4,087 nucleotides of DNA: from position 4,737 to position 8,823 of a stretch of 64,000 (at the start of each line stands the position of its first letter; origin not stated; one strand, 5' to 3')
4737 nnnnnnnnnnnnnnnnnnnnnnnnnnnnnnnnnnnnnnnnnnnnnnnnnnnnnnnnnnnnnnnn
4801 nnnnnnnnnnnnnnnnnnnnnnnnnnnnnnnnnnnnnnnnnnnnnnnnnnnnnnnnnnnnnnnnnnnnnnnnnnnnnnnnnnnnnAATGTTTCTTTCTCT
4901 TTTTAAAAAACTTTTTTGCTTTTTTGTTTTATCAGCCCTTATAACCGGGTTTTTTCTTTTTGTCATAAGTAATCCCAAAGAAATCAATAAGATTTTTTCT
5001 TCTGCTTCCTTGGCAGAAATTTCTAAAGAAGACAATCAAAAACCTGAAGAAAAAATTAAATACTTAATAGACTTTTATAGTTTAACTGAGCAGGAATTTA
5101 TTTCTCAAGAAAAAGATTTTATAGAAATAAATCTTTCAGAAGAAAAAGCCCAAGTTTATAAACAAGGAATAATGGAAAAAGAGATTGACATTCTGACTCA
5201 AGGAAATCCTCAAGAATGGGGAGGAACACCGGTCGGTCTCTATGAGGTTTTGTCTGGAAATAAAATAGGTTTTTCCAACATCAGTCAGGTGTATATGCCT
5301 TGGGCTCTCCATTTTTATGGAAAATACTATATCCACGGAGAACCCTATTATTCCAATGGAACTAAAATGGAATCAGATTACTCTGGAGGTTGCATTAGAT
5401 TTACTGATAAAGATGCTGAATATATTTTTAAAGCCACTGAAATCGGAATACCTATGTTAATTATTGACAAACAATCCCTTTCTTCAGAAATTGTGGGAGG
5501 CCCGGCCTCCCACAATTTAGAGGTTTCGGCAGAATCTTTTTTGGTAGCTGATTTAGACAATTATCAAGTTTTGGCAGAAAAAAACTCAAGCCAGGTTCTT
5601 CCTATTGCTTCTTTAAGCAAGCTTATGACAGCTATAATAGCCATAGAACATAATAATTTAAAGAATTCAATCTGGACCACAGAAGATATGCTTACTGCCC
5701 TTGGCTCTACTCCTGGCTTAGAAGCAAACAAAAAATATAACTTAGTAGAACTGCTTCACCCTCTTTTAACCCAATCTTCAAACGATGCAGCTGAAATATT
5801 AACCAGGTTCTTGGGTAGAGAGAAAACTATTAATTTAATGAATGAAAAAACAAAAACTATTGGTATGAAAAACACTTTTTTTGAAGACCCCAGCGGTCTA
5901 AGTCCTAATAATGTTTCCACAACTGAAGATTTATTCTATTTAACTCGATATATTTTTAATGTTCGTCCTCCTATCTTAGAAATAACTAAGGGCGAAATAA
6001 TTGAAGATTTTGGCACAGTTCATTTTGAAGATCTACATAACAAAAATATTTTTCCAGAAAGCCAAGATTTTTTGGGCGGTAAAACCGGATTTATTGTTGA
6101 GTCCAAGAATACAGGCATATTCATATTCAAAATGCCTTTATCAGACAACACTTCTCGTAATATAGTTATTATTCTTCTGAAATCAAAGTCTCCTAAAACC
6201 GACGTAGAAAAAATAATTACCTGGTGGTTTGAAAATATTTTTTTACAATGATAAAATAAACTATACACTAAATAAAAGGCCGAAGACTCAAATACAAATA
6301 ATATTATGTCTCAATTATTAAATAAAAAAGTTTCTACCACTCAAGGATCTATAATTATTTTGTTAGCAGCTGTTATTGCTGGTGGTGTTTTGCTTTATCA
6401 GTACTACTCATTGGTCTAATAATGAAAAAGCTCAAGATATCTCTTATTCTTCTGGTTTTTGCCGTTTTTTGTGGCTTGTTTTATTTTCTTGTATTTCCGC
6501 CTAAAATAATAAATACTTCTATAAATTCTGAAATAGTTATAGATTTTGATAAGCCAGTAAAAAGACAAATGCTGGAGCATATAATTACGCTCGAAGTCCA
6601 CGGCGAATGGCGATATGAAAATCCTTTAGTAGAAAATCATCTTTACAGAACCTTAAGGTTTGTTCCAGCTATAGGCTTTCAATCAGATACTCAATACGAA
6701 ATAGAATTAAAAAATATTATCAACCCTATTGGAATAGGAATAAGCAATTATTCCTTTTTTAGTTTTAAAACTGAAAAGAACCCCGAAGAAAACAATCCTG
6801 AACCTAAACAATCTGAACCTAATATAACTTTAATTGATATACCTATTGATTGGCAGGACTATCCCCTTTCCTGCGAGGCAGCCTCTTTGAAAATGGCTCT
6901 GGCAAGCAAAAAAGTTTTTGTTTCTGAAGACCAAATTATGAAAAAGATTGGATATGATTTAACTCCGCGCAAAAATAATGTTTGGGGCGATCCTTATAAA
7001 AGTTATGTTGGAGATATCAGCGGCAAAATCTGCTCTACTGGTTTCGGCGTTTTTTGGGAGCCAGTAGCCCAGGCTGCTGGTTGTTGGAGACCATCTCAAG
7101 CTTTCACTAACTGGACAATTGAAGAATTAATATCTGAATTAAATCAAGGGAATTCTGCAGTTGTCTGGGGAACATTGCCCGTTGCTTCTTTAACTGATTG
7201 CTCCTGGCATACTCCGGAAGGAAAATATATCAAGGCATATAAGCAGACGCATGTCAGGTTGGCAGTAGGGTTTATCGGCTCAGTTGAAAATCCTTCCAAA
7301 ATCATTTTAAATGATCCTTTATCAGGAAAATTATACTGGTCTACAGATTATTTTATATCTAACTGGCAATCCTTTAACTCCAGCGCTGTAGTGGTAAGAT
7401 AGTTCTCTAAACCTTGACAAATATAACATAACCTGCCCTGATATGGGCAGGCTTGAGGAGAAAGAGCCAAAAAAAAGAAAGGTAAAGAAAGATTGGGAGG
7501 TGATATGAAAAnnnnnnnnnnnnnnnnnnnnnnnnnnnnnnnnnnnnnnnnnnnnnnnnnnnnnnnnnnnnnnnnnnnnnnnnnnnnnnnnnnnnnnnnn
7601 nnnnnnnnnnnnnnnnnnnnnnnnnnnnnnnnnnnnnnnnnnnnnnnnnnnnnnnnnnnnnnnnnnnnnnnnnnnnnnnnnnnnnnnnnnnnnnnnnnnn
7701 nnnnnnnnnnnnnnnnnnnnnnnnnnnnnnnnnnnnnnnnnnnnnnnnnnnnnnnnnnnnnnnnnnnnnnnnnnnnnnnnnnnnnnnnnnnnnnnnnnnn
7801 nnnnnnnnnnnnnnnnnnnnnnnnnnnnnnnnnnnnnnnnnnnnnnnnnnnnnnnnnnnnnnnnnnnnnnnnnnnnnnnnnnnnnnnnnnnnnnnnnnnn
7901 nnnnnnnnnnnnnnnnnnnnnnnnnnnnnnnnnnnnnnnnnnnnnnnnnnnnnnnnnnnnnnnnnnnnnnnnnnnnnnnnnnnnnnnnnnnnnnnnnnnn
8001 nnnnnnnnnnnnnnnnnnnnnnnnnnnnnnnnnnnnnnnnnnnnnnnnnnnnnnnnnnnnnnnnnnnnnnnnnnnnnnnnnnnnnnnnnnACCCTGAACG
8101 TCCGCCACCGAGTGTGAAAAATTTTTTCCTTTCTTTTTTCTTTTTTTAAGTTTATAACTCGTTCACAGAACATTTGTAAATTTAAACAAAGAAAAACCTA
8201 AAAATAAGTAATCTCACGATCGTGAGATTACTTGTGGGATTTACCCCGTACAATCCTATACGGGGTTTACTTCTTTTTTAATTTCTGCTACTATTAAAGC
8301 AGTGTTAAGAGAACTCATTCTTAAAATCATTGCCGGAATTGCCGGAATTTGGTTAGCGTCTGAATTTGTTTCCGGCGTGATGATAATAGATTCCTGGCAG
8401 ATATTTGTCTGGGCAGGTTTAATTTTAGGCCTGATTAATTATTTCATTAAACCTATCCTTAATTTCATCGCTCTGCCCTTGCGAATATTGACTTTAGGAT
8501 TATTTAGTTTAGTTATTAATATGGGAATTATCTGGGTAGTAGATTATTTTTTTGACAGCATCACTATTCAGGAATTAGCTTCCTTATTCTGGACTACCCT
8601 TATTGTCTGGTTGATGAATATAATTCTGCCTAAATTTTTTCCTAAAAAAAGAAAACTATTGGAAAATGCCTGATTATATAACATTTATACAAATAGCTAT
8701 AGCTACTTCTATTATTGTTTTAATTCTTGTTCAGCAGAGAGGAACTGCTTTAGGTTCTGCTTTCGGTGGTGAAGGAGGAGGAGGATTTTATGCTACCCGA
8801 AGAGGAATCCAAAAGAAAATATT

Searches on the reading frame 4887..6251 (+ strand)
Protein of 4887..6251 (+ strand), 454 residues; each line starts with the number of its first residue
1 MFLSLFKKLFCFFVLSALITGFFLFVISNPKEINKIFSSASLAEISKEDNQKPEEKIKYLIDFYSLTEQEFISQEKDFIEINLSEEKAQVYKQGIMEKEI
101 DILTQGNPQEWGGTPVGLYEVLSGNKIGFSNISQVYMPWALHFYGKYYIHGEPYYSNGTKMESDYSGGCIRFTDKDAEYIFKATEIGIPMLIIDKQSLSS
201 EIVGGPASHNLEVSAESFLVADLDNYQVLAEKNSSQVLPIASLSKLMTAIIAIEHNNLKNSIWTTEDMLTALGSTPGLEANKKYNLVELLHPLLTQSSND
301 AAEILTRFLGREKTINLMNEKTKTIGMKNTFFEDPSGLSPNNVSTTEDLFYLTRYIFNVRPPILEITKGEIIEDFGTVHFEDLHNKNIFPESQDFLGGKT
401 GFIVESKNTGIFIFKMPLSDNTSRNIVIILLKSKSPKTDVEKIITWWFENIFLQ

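Call 63: search_protein_families(library=pfam, proteins=[window:4887-6251:+], max_evalue=0.001)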
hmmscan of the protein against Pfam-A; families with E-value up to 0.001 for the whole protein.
window:4887-6251:+ (454 aa): 4 families
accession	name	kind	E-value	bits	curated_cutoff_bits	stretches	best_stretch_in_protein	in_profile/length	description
PF00768.25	Peptidase_S11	-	9.2e-28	97.8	27.6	1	209-408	6-217/239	D-alanyl-D-alanine carboxypeptidase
PF03734.19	YkuD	-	2.9e-10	41.3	23.4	1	77-187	2-141/146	L,D-transpeptidase catalytic domain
PF13354.11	Beta-lactamase2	-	6.9e-10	39.1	22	1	217-352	1-142/214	Beta-lactamase enzyme family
PF02113.21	Peptidase_S13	-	6.8e-07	28.8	22.8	0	210-255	13-58/444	D-Ala-D-Ala carboxypeptidase 3 (S13) family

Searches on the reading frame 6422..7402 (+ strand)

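Call 63: search_protein_families(library=pfam, proteins=[window:6422-7402:+], max_evalue=0.001)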
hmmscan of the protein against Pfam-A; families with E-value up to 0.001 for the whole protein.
window:6422-7402:+ (326 aa): 1 family
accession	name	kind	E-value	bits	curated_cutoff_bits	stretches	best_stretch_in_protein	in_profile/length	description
PF13529.12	Peptidase_C39_2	-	7.6e-12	46.4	24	1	147-299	12-142/143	Peptidase_C39 like family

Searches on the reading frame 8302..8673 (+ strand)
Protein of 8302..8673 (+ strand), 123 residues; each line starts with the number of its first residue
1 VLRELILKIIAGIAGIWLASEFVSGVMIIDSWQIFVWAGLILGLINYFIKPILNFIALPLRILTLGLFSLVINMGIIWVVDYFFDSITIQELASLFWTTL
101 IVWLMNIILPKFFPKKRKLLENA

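Call 63: search_protein_families(library=pfam, proteins=[window:8302-8673:+], max_evalue=0.001)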
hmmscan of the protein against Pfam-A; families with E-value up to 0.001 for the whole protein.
window:8302-8673:+ (123 aa): 1 family
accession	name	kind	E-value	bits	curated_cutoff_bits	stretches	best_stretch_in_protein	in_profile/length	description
PF04020.18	Phage_holin_4_2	-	3.6e-21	76.2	28.8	1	4-108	2-105/105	Mycobacterial 4 TMS phage holin, superfamily IV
